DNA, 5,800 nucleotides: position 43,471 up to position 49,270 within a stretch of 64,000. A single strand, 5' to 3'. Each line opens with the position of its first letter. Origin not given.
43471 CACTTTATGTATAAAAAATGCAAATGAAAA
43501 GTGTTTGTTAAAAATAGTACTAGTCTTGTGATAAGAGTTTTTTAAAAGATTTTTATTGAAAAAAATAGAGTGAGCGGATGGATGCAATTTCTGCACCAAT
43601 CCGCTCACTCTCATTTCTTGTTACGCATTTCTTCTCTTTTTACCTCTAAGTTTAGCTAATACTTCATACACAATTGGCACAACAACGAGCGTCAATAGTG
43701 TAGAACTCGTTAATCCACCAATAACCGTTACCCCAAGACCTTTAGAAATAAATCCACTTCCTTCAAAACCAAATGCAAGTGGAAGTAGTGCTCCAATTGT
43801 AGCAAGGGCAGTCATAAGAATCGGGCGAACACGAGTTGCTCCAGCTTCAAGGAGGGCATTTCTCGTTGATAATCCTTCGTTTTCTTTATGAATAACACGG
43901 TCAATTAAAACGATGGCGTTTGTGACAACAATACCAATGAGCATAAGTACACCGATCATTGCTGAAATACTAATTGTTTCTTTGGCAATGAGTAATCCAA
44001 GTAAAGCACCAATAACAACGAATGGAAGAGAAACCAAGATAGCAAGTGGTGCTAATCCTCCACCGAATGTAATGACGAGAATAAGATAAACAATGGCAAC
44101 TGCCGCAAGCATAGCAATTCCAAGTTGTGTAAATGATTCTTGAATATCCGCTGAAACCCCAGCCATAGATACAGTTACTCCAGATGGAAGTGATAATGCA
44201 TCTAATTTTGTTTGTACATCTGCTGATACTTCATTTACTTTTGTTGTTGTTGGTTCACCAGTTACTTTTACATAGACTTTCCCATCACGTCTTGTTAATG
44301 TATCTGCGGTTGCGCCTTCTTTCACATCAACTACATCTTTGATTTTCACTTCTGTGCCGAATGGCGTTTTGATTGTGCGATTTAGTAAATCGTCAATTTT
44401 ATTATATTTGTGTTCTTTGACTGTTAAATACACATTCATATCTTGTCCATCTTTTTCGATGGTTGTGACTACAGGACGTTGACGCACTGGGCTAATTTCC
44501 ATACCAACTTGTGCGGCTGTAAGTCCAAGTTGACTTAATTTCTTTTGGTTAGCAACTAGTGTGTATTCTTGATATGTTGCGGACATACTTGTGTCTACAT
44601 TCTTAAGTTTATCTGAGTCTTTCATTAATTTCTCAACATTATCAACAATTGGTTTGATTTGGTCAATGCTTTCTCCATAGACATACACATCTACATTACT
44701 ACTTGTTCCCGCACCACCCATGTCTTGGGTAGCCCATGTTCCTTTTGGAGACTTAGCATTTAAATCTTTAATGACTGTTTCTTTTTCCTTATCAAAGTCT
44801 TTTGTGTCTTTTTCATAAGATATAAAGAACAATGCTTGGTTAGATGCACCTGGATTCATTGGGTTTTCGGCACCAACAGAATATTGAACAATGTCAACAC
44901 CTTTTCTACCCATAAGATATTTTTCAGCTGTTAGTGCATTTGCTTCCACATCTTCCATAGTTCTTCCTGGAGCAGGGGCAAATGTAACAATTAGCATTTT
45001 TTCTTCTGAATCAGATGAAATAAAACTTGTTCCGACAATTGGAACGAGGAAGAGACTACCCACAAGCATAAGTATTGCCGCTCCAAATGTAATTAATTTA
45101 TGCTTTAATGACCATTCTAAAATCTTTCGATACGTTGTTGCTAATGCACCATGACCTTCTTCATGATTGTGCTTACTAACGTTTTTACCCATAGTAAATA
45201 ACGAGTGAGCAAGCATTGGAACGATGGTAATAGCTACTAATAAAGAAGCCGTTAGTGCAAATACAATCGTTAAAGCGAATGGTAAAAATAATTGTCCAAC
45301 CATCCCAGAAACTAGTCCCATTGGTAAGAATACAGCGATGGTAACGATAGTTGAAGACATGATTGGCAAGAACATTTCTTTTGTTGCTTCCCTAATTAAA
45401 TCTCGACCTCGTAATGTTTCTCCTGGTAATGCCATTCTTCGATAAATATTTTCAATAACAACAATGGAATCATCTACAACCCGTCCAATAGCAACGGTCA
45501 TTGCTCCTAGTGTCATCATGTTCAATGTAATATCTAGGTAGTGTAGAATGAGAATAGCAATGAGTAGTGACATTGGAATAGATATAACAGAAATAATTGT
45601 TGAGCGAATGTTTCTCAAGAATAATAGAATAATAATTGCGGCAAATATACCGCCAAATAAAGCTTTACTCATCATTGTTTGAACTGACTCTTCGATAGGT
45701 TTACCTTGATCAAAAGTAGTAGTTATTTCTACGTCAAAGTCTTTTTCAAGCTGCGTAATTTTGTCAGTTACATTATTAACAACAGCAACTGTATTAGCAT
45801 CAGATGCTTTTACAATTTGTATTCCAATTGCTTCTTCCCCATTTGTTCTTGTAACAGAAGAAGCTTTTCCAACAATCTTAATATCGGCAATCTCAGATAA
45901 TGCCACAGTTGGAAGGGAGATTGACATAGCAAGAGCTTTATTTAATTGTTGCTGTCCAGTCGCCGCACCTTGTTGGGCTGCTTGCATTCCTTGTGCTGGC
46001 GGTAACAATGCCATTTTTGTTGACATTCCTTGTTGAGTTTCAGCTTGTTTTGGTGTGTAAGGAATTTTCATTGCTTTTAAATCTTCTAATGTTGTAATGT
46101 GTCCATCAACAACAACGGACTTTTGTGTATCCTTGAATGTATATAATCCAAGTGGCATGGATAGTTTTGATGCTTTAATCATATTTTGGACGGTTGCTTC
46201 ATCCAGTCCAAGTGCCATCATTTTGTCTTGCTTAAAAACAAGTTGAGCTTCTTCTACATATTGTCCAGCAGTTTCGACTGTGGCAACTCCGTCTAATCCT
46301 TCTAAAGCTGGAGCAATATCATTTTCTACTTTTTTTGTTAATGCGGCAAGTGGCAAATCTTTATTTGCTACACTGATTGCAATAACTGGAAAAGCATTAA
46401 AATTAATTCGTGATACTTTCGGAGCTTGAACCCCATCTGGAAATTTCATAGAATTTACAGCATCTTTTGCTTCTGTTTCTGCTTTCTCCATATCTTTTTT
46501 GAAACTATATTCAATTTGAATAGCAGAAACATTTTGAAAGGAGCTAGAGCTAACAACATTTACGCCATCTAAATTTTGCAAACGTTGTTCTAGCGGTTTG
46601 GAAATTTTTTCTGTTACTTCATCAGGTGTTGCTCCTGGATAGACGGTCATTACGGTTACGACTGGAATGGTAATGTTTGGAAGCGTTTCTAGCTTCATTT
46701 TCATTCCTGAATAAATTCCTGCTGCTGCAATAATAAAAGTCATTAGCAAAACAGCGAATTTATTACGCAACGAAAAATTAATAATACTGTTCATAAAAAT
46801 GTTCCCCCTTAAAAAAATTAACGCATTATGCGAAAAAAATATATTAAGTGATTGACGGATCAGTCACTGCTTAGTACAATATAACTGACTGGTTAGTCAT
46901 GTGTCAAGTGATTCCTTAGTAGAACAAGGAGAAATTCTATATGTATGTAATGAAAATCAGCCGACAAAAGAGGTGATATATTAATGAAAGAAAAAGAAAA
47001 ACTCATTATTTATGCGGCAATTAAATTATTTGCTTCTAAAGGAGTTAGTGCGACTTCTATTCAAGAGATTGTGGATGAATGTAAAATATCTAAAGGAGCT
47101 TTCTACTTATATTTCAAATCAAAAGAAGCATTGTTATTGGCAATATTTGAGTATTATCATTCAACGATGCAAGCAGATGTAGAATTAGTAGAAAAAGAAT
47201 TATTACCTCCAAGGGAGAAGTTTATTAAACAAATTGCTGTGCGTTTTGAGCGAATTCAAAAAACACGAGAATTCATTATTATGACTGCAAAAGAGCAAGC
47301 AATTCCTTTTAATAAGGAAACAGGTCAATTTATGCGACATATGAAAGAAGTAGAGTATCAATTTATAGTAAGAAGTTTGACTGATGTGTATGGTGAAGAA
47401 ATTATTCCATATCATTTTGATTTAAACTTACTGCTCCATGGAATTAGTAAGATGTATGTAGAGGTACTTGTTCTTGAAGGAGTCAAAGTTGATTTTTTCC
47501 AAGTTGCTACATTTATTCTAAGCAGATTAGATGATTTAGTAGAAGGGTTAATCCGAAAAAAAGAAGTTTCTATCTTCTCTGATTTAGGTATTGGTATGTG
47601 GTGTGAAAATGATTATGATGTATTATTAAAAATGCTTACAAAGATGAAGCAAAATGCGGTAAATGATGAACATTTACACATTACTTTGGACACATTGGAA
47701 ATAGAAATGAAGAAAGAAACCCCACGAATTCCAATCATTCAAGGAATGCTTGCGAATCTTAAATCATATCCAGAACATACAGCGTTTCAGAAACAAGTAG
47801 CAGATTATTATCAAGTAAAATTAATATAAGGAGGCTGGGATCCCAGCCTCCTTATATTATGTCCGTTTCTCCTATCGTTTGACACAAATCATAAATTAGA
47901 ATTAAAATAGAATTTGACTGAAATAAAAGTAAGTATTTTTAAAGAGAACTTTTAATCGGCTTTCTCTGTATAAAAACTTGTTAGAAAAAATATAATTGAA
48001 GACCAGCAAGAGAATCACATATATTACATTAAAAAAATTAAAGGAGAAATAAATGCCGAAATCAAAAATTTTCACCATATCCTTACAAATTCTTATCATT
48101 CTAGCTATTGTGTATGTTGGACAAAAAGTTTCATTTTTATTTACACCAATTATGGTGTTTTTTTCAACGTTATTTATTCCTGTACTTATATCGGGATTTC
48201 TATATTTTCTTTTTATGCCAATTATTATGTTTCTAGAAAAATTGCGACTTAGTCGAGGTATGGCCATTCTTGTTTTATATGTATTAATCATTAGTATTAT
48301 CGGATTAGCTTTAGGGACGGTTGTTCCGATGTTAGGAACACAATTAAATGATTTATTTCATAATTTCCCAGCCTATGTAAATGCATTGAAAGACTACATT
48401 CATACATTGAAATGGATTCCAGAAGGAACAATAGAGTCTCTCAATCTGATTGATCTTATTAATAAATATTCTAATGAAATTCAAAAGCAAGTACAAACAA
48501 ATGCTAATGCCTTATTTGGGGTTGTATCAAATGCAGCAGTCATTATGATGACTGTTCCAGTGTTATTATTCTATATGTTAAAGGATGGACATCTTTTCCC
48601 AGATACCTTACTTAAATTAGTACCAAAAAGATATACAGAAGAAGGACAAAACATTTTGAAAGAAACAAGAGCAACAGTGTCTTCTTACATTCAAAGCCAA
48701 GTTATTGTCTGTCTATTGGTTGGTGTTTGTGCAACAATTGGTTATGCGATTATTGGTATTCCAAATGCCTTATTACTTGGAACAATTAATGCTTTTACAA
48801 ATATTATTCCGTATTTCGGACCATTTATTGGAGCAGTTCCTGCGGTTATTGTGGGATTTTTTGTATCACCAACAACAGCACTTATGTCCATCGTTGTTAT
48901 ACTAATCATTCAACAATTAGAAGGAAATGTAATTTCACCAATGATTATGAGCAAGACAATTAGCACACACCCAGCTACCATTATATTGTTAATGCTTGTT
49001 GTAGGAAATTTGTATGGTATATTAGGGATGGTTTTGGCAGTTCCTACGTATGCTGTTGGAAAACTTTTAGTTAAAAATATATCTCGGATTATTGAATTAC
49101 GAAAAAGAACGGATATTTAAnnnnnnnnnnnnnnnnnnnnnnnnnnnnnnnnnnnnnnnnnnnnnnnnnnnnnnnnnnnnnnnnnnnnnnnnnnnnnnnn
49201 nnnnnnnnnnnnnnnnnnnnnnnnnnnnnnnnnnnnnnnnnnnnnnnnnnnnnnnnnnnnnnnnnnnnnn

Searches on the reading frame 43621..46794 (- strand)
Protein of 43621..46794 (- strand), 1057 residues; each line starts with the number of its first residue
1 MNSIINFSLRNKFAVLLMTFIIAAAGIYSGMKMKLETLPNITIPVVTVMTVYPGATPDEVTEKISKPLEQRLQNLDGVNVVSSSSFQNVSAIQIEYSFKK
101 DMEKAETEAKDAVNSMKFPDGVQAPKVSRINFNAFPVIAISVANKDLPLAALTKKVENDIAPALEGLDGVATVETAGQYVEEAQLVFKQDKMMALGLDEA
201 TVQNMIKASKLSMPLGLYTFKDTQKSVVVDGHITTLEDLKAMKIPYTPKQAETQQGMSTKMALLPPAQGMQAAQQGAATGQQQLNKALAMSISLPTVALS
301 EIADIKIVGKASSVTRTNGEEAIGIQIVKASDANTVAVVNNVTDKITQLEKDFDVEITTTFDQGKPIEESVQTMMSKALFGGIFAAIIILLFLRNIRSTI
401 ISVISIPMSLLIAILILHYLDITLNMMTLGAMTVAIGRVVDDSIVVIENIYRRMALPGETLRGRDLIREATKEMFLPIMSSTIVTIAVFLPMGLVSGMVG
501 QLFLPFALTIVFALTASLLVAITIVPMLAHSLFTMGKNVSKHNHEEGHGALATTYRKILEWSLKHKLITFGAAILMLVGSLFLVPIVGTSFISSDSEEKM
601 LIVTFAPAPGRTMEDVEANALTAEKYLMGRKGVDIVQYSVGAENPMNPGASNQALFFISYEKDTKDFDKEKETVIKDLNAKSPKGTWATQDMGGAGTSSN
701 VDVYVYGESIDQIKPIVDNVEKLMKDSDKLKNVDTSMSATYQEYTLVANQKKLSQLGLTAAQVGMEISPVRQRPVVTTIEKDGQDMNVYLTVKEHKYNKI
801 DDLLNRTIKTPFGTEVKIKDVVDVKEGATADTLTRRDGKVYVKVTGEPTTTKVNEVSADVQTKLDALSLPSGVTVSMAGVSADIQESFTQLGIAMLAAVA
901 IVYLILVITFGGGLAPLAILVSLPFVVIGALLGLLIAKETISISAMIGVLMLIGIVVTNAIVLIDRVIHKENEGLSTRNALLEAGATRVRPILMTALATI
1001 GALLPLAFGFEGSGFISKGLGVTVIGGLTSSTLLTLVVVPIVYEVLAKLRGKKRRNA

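Call 48: search_protein_families(library=pfam, proteins=[window:43621-46794:-])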
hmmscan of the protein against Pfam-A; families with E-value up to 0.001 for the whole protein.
window:43621-46794:- (1057 aa): 3 families
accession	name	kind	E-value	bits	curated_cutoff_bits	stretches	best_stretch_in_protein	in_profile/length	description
PF00873.25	ACR_tran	-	3.3e-193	644.6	28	2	275-1046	231-1020/1021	AcrB/AcrD/AcrF family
PF03176.21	MMPL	-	2.5e-15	56.7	20.5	1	814-1049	63-305/333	MMPL family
PF02355.23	SecD_SecF_C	-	3.3e-07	30.4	20.5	0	374-528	29-186/189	Protein export membrane protein SecD/SecF, C-terminal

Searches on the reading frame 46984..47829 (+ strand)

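Call 48: search_protein_families(library=pfam, proteins=[window:46984-47829:+])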
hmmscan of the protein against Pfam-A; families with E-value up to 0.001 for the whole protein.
window:46984-47829:+ (281 aa): 1 family
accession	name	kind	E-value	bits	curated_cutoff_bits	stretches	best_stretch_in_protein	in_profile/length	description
PF00440.29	TetR_N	-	2.4e-17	62.9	24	1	8-54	1-47/47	Bacterial regulatory proteins, tetR family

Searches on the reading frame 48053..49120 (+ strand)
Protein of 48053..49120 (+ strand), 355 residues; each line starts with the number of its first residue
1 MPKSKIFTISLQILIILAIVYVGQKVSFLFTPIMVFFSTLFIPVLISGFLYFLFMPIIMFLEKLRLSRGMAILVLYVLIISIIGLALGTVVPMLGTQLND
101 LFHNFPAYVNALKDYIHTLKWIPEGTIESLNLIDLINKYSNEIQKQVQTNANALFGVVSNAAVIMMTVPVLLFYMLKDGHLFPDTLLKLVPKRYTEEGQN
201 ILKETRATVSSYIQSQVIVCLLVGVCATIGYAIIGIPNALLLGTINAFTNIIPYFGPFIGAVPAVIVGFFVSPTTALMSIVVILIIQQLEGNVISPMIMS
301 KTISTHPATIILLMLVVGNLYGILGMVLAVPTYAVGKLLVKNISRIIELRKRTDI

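Call 16: search_protein_families(library=pfam, proteins=[window:48053-49120:+])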
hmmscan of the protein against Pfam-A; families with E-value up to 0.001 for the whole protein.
window:48053-49120:+ (355 aa): 1 family
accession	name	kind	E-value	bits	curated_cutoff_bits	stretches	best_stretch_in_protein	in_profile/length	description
PF01594.21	AI-2E_transport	-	1.8e-72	244.7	34.3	1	25-342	9-325/327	AI-2E family transporter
